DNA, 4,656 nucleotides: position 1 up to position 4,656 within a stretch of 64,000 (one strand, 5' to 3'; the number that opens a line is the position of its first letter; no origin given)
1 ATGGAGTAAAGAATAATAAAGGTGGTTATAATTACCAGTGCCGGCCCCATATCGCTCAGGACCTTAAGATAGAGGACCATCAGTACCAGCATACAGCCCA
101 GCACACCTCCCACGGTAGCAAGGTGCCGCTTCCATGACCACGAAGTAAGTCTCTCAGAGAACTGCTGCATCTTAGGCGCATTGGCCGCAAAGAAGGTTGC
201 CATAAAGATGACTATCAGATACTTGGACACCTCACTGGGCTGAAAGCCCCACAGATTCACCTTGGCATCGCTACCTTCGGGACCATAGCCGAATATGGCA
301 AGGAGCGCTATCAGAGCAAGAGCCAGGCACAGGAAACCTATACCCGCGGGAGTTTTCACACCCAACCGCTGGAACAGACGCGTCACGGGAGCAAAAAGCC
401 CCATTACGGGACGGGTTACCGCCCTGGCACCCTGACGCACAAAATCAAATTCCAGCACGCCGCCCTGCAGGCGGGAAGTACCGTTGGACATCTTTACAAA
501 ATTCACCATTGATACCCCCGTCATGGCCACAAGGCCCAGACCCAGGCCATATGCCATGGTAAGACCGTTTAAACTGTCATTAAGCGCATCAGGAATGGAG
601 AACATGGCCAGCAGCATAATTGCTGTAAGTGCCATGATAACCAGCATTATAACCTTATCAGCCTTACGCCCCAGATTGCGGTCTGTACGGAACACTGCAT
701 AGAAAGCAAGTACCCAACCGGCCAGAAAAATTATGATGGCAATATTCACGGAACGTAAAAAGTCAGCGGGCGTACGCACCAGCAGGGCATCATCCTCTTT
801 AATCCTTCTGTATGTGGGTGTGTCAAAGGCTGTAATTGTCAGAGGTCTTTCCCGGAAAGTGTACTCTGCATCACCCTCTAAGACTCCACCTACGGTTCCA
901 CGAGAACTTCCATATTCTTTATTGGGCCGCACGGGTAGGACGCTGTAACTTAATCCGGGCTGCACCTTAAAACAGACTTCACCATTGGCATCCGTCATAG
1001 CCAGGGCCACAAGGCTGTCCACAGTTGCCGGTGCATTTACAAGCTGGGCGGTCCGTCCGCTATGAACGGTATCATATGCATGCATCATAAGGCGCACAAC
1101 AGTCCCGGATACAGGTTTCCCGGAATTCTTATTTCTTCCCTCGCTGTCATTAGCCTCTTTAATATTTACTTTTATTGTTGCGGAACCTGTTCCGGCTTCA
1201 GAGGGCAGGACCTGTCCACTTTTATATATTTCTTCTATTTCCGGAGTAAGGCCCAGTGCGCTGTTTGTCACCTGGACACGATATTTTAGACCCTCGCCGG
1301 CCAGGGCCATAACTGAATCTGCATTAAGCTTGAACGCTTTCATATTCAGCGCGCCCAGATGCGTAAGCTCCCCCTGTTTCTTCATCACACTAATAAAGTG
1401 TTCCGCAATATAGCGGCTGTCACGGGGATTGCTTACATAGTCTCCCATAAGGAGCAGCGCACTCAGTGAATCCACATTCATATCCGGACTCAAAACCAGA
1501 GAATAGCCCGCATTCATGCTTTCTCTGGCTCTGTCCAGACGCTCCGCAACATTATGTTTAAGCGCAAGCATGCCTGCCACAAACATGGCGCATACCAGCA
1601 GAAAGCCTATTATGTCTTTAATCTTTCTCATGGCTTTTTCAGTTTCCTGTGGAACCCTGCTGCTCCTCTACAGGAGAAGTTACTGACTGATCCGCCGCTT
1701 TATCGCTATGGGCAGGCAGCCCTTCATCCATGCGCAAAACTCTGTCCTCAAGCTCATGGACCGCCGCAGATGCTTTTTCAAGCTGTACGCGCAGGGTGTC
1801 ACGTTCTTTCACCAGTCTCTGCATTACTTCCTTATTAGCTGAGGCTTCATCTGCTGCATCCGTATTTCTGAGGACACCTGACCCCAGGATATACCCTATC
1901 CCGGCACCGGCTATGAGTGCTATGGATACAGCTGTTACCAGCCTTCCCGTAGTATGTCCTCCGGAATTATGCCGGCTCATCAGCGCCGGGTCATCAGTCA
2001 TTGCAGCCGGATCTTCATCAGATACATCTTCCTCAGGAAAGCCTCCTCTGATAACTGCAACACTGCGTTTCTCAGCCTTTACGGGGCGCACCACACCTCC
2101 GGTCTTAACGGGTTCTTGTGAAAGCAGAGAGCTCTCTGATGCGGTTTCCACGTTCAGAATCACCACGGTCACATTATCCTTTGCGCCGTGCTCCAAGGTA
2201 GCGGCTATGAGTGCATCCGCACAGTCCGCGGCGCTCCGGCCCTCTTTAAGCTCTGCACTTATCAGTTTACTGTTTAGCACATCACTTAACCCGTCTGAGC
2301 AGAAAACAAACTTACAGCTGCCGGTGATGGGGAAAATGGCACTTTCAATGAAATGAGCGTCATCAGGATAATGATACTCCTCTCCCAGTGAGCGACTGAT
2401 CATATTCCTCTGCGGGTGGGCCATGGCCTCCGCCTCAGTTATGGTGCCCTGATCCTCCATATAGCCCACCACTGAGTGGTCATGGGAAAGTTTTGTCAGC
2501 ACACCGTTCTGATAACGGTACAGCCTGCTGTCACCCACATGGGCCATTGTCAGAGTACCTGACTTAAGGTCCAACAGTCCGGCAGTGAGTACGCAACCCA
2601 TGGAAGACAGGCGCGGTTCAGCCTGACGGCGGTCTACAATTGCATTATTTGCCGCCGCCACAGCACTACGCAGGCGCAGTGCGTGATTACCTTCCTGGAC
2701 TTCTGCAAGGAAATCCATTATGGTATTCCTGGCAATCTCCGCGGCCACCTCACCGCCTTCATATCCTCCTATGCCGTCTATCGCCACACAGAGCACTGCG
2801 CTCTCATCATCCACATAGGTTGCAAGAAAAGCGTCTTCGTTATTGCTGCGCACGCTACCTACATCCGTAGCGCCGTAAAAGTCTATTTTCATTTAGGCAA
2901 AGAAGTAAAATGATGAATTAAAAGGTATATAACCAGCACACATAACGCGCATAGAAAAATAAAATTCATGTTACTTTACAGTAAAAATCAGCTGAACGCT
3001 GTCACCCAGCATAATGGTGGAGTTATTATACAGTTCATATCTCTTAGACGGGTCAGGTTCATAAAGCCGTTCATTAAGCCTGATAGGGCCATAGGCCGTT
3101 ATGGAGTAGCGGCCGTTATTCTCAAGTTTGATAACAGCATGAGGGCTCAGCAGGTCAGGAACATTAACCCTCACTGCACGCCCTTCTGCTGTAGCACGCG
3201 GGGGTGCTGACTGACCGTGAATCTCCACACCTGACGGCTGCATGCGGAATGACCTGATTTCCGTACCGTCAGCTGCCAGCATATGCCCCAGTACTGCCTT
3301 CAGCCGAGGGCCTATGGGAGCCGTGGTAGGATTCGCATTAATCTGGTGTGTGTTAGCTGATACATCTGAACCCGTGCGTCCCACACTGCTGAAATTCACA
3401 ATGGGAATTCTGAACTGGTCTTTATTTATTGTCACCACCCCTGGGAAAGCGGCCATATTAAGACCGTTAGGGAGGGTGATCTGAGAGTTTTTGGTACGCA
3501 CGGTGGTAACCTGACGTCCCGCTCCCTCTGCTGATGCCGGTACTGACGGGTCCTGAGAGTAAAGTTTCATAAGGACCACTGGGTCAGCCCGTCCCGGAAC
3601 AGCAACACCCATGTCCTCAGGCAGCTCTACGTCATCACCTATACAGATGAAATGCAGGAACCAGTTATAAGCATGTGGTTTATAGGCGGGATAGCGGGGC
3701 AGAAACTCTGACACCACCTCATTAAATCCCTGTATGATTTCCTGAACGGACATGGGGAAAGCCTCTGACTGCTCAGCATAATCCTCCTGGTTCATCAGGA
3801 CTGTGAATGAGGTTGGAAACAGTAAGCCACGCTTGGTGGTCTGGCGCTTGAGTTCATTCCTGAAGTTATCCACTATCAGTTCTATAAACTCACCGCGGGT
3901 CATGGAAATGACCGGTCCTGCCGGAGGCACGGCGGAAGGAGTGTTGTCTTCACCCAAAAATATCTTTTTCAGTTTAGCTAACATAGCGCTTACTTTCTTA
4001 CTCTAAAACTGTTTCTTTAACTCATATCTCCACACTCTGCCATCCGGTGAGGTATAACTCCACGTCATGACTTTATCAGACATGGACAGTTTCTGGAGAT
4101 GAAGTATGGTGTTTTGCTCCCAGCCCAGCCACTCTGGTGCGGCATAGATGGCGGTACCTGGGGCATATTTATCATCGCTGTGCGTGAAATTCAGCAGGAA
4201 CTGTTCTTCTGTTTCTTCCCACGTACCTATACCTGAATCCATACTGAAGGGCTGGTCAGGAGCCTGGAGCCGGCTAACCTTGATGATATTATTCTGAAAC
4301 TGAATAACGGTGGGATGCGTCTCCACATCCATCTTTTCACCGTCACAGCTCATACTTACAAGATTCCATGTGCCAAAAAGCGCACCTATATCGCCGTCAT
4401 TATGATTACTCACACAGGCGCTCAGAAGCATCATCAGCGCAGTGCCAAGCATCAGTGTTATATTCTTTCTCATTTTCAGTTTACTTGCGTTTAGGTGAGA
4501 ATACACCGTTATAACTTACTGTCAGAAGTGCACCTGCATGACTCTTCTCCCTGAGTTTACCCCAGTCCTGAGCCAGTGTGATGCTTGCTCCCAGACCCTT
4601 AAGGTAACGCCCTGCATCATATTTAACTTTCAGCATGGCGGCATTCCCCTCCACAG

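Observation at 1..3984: Actinobacteria-like FhaA-PstP-RodA signalling cluster in a diderm gut Bacteroidales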

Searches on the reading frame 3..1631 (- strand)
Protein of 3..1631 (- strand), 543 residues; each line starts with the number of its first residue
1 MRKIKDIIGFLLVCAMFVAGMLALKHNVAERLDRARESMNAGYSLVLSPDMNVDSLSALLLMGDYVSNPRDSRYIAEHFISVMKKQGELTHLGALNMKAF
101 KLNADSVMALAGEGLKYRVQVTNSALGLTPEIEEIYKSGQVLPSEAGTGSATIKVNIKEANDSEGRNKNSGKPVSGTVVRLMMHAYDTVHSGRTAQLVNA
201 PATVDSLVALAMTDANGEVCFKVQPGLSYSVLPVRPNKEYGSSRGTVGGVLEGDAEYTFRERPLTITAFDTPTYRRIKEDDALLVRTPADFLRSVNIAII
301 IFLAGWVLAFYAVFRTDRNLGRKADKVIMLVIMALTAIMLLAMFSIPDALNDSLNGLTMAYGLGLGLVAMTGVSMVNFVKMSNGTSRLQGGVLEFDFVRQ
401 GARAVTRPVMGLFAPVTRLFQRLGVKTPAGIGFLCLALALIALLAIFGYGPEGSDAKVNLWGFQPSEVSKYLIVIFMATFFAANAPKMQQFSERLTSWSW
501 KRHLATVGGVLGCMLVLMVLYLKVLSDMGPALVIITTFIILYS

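Call 3: search_protein_families(library=pfam, proteins=[window:3-1631:-], max_evalue=1)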
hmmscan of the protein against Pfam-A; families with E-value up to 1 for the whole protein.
window:3-1631:- (543 aa): 1 family
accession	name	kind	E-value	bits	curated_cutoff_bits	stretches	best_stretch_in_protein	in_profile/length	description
PF01098.24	FTSW_RODA_SPOVE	-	0.00025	20.6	26.4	1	375-540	16-166/356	Cell cycle protein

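Call 4: search_protein_families(library=ncbifam, proteins=[window:3-1631:-], max_evalue=1)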
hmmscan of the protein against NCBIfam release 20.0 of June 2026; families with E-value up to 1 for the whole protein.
window:3-1631:- (543 aa): 3 families
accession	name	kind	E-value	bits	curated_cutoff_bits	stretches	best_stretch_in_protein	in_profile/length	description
TIGR02614.1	ftsW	equivalog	6.3e-06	25.5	337.5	1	368-541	9-170/357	putative lipid II flippase FtsW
TIGR02210.1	rodA_shape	equivalog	3.5e-05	23.1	336.7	1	429-540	60-160/357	rod shape-determining protein RodA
TIGR02615.1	spoVE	exception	0.00075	19.1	448.8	1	433-541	70-170/354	stage V sporulation protein E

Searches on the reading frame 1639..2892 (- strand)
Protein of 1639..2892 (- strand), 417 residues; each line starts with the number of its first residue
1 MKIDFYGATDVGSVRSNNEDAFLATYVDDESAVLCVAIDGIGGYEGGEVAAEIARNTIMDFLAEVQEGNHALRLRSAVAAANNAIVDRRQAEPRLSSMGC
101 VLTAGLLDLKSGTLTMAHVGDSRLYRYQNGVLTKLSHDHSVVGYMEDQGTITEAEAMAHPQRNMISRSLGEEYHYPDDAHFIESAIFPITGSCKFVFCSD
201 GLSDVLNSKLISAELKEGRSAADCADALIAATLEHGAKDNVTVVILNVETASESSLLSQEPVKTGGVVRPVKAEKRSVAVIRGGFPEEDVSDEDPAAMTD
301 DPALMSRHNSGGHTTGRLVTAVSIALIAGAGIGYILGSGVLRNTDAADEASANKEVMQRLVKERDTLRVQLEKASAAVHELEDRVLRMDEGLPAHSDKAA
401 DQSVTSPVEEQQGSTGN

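Call 3: search_protein_families(library=pfam, proteins=[window:1639-2892:-], max_evalue=1)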
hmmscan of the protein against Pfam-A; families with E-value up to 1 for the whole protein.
window:1639-2892:- (417 aa): 4 families
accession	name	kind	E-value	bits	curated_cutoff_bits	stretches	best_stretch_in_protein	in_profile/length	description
PF13672.11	PP2C_2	-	4.7e-13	49.6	24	1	15-207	9-179/209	Protein phosphatase 2C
PF00481.26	PP2C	-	7.8e-09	36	20.3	1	10-241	7-255/255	Protein phosphatase 2C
PF07228.17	SpoIIE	-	5e-05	23.8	25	1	73-149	39-111/192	Stage II sporulation protein E (SpoIIE)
PF14197.11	Cep57_CLD_2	-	0.14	12.7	27.1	1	343-387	12-56/67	Centrosome localisation domain of PPC89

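Call 4: search_protein_families(library=ncbifam, proteins=[window:1639-2892:-], max_evalue=1)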
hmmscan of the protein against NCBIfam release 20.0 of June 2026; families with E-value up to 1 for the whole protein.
window:1639-2892:- (417 aa): 3 families
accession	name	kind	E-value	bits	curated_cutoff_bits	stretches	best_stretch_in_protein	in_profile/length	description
NF033484.1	Stp1_PP2C_phos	equivalog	7.4e-56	189.3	230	1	9-246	2-231/232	Stp1/IreP family PP2C-type Ser/Thr phosphatase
NF011149.0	PRK14559.1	equivalog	1.5e-24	86.7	374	1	3-253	372-636/642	serine/threonine phosphatase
NF003160.0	PRK04135.1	equivalog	0.025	13.2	468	0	271-322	157-208/403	2,3-bisphosphoglycerate-independent phosphoglycerate mutase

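Call 82: search_protein_families(library=padloc, proteins=[window:1639-2892:-], max_evalue=0.001)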
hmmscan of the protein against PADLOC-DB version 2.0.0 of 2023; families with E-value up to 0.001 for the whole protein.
window:1639-2892:- (417 aa): 1 family
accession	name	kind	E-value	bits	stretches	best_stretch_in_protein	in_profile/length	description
PDLC04518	PDC-M21C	-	1.1e-08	32.6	1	1-201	1-185/243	-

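Call 84: search_solved_structures(query=window:1639-2892:-, max_evalue=1e-10)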
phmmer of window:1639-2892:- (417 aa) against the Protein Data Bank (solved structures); distinct sequences matched with E-value up to 1e-10: 17.
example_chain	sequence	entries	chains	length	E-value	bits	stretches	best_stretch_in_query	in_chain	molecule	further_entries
5iti_A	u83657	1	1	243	2e-36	129.1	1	3-248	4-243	Protein serin-threonin phosphatase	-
2j82_A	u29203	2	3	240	2.8e-36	128.6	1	4-248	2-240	PROTEIN SERINE-THREONINE PHOSPHATASE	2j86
5d2u_A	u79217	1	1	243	7.1e-36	127.3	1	3-248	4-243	Protein serin-threonin phosphatase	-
2xzv_A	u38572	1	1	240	3.7e-35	125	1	4-248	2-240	PROTEIN SERIN-THREONIN PHOSPHATASE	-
2y09_A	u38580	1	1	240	3.7e-35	125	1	4-248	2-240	PROTEIN SERIN-THREONIN PHOSPHATASE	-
1txo_A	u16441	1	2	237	4.8e-31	111.4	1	6-249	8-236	Putative Bacterial Enzyme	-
2cm1_A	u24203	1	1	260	9.5e-31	110.4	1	6-248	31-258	SERINE THREONINE PROTEIN PHOSPHATASE PSTP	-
6ihl_A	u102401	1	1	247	2.9e-23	85.8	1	8-249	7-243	Phosphorylated protein phosphatase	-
6ihr_A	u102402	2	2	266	3.7e-23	85.4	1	8-249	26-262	Phosphorylated protein phosphatase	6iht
6ihs_A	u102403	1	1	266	3.7e-23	85.4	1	8-249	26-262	Phosphorylated protein phosphatase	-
5f1m_A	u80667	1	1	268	3.9e-23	85.4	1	8-249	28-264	Phosphorylated protein phosphatase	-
2pk0_A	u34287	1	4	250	5.7e-23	84.8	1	8-250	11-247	Serine/threonine protein phosphatase Stp1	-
6ihw_A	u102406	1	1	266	9.8e-23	84.1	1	8-249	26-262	Phosphorylated protein phosphatase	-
6jkv_A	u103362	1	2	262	1.5e-22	83.4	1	9-246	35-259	PppA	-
6ihv_A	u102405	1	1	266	1.9e-22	83.1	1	8-249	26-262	Phosphorylated protein phosphatase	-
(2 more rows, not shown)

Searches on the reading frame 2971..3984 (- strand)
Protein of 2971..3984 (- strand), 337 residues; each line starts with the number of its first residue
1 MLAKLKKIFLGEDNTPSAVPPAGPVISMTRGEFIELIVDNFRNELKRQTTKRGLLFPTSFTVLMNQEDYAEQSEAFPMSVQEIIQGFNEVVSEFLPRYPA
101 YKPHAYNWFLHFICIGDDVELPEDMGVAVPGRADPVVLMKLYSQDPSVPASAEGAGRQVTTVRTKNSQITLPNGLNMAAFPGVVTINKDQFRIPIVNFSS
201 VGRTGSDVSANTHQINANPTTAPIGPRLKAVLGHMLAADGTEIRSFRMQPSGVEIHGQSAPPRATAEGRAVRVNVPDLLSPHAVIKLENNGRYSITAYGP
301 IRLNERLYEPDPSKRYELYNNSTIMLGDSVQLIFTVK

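Call 3: search_protein_families(library=pfam, proteins=[window:2971-3984:-], max_evalue=1)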
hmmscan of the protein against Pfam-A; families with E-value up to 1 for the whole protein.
window:2971-3984:- (337 aa): 0 families

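Call 4: search_protein_families(library=ncbifam, proteins=[window:2971-3984:-], max_evalue=1)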
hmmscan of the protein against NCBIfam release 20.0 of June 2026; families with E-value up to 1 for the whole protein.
window:2971-3984:- (337 aa): 0 families

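Call 13: find_homologous_proteins(query=window:2971-3984:-)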
Query window:2971-3984:- (337 aa): 2 proteins with E <= 0.001 among 2683 candidates.
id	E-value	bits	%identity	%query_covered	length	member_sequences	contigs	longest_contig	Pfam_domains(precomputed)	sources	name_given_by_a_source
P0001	9.5e-223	756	100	100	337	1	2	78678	-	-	-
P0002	6.4e-183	625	83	100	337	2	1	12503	-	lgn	-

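Call 24: search_protein_representatives(protein=window:2971-3984:-)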
Query: 337 residues. Proteins with E-value up to 0.001 (for the whole library): 155; up to 1e-10: 75; up to 1e-30: 7. The best 150 are listed.
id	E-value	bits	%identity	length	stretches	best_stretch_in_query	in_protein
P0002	2.0e-183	625.3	83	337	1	1-337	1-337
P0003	3.1e-39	151.5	34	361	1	4-331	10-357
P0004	2.5e-37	145.3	33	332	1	18-333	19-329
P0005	3.5e-35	138.2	31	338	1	5-336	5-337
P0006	7.2e-33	130.6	32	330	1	2-334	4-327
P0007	3.5e-32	128.3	29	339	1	26-336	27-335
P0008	2.1e-31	125.8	31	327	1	18-336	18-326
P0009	3.0e-30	122.0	32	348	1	28-336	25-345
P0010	3.2e-30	121.9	30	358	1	29-333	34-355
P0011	2.4e-29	119.0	26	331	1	28-334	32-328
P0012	8.0e-29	117.3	31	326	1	4-335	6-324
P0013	4.2e-28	114.9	28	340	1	5-334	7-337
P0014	2.3e-25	106.0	29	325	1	22-336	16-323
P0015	1.9e-24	102.9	26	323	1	26-334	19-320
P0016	1.0e-23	100.5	29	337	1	30-334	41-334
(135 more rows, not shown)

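Call 27: search_protein_families(library=pfam, alignment_id=A1, max_evalue=0.1)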
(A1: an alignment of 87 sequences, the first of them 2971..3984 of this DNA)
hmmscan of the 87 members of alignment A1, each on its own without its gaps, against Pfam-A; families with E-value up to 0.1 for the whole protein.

A. member 1, window:2971-3984:- (337 aa): 0 families

B. families by the number of members that match (of 87 scanned): 23 families
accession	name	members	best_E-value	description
PF12401.13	FhaA_N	16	0.0019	FhaA, N-terminal domain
PF00498.31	FHA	3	0.024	FHA domain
PF12892.13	FctA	2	0.0011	Spy0128-like isopeptide containing domain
PF03950.23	tRNA-synt_1c_C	2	0.02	tRNA synthetases class I (E and Q), anti-codon binding domain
PF18249.6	Ca_bind_SSO6904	1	0.0014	Calcium binding protein SSO6904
PF00434.23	VP7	1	0.0037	Glycoprotein VP7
PF25049.1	OB_HELZ2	1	0.0058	3'-5' exoribonuclease HELZ2, OB-fold domain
PF00688.24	TGFb_propeptide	1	0.0067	TGF-beta propeptide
PF12078.13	DUF3557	1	0.014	Domain of unknown function (DUF3557)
PF18536.7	DUF5623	1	0.024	Domain of unknown function (DUF5623)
PF15944.10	DUF4752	1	0.024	Domain of unknown function (DUF4752)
PF24336.1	DUF7504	1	0.026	Family of unknown function (DUF7504)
PF04943.17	Pox_F11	1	0.026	Poxvirus F11 protein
PF19649.4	DUF6152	1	0.03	Family of unknown function (DUF6152)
PF18065.6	PatG_C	1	0.034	PatG C-terminal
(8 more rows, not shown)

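Call 28: search_solved_structures(query=A1, max_evalue=10, show_alignments=2)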
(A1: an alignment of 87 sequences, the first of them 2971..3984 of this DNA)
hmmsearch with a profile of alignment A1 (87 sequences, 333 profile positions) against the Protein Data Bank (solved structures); distinct sequences matched with E-value up to 10: 2.
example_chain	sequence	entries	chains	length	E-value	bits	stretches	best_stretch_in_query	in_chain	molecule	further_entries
1jjr_A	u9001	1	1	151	0.11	14.8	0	19-44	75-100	THYROID AUTOANTIGEN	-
5jip_A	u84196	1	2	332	0.43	12.8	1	19-64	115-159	Cortical-lytic enzyme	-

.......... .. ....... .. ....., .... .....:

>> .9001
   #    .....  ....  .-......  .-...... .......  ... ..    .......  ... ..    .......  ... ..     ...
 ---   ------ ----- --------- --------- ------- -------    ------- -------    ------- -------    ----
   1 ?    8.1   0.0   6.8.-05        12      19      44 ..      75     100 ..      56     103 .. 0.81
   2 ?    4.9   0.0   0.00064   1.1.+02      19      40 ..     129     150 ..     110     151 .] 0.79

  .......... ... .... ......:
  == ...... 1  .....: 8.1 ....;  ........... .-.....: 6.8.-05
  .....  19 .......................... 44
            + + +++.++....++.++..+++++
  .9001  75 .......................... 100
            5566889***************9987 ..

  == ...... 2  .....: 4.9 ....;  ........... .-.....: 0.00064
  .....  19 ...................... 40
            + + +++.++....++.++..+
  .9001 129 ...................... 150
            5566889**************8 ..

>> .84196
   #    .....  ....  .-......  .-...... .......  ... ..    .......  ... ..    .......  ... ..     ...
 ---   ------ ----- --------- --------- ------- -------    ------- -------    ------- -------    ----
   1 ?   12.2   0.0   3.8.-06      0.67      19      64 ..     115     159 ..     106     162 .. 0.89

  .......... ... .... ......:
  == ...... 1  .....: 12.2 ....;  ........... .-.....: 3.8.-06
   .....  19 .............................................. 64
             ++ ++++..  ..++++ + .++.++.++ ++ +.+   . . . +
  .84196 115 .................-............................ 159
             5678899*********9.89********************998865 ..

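Call 32: predict_structure(alignment_id=A1)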
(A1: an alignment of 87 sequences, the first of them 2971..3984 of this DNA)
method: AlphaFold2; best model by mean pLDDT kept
length: 337 residues; sequences in the alignment: 87
mean_pLDDT: 83.0   pTM: 0.58
mean pLDDT of the five models: 83.0, 83.0, 82.5, 81.8, 81.6
residues with pLDDT >= 90: 201; 70-90: 61; 50-70: 34; < 50: 41
segments of 3 or more residues with pLDDT < 50: 152-168, 200-221
pLDDT, mean of each block of 10 residues (from residue 1): 57 57 83 97 97 97 96 94 95 95 93 93 86 95 71 45 44 70 84 81 45 41 80 91 92 94 76 96 97 98 97 98 96 95
secondary structure, 60 per line:
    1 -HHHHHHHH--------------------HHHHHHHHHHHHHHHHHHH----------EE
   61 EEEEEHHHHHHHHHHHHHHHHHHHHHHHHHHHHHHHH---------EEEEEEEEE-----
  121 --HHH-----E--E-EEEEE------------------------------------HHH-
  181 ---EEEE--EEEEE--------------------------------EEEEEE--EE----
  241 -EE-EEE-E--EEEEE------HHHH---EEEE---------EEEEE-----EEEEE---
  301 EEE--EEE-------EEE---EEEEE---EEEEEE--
elements in order: H2-9 H30-48 E59-65 H66-97 E107-115 E136-140 E184-187 E190-194 E227-232 E245-247 E252-256 H263-266 E270-273 E283-287 E293-297 E301-303 E306-308 E316-318 E322-326 E330-335

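Call 35: fold_search(model_id=the predicted structure, library=pdb)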
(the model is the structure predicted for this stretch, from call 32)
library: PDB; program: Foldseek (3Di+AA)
matches with E <= 10: 280; with E <= 0.001: 51
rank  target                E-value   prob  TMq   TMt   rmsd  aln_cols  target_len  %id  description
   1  1uht_MODEL_1_A        2.9e-06  1.00  0.24  0.63   4.5       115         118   16  Solution Structure of The FHA Domain of Arabidopsis thaliana Hypothetical Protein (released 2004-01-10)
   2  1r21_MODEL_1_A        7.1e-06  1.00  0.25  0.76   4.7       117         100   12  Solution Structure of human Ki67 FHA Domain (released 2003-12-30)
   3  2aff_MODEL_1_A        7.5e-06  1.00  0.23  0.69   5.5       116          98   13  The solution structure of the Ki67FHA/hNIFK(226-269)3P complex (released 2005-10-25)
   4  5yyx                  2.7e-05  1.00  0.24  0.59   5.3       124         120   16  Crystal Structure of the MEK1 FHA domain (released 2018-10-10)
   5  7dvq_X                3.0e-05  1.00  0.23  0.45  10.7       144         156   17  Cryo-EM Structure of the Activated Human Minor Spliceosome (minor Bact Complex) (released 2021-03-31)
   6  5djo_A                5.3e-05  1.00  0.24  0.48   4.0       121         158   11  Crystal structure of the CC1-FHA tandem of Kinesin-3 KIF13A (released 2015-12-30)
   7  7wrg_A                6.7e-05  1.00  0.24  0.11   5.7       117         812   14  Crystal structure of full-length kinesin-3 KLP-6 (released 2022-08-10)
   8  3unm_B                1.0e-04  1.00  0.26  0.74   3.8       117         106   14  Crystal Structure of The Human MDC1 FHA Domain (released 2012-01-25)
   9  4egx_C                1.2e-04  1.00  0.25  0.46   3.9       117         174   11  Crystal structure of KIF1A CC1-FHA tandem (released 2012-10-03)
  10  3uot_B                1.5e-04  1.00  0.25  0.70   4.5       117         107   14  Crystal Structure of MDC1 FHA Domain in Complex with a Phosphorylated Peptide from the MDC1 N-terminus (released 2011-12-28)
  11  2kkl_MODEL_1_A        1.5e-04  1.00  0.24  0.52   9.9       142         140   15  Solution NMR structure of FHA domain of Mb1858 from Mycobacterium bovis. Northeast Structural Genomics Consort (released 2009-07-07)
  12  2g1l                  1.6e-04  1.00  0.25  0.74   3.3       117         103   12  Crystal structure of the FHA domain of human kinesin family member C (released 2006-02-28)
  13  4egx_A                1.6e-04  1.00  0.25  0.45   3.7       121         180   12  Crystal structure of KIF1A CC1-FHA tandem (released 2012-10-03)
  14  6hc1_B                1.7e-04  1.00  0.25  0.74   3.8       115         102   18  Bdellovibrio bacteriovorus DgcB FHA in complex with phosphorylated N-terminal peptide (released 2019-08-28)
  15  3un0_A                2.0e-04  1.00  0.25  0.71   4.3       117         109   14  Crystal Structure of MDC1 FHA Domain (released 2011-12-28)
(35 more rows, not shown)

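Call 82: search_protein_families(library=padloc, proteins=[window:2971-3984:-], max_evalue=0.001)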
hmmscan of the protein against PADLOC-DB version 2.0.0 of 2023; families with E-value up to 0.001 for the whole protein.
window:2971-3984:- (337 aa): 0 families

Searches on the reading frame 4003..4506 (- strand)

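Call 3: search_protein_families(library=pfam, proteins=[window:4003-4506:-], max_evalue=1)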
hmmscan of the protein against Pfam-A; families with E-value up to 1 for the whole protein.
window:4003-4506:- (167 aa): 2 families
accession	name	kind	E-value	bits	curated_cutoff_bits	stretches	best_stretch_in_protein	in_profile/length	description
PF16585.11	Lipocalin_8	-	8.5e-06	26.7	27.2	1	26-147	1-121/135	Lipocalin-like domain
PF13648.12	Lipocalin_4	-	0.0007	20.9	22.4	1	43-129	1-70/89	Lipocalin-like domain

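Call 4: search_protein_families(library=ncbifam, proteins=[window:4003-4506:-], max_evalue=1)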
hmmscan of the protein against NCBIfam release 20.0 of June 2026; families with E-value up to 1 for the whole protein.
window:4003-4506:- (167 aa): 3 families
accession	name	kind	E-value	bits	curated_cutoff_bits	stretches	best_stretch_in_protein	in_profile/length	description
NF008363.0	PRK11154.1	equivalog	0.023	12.8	869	1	4-45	612-652/708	fatty acid oxidation complex subunit alpha FadJ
TIGR03067.1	Planc_TIGR03067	domain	0.027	14.7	40.15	1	40-73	4-38/107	TIGR03067 domain-containing protein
TIGR02440.1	FadJ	equivalog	0.18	10.1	968.45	1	7-45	608-645/699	fatty acid oxidation complex subunit alpha FadJ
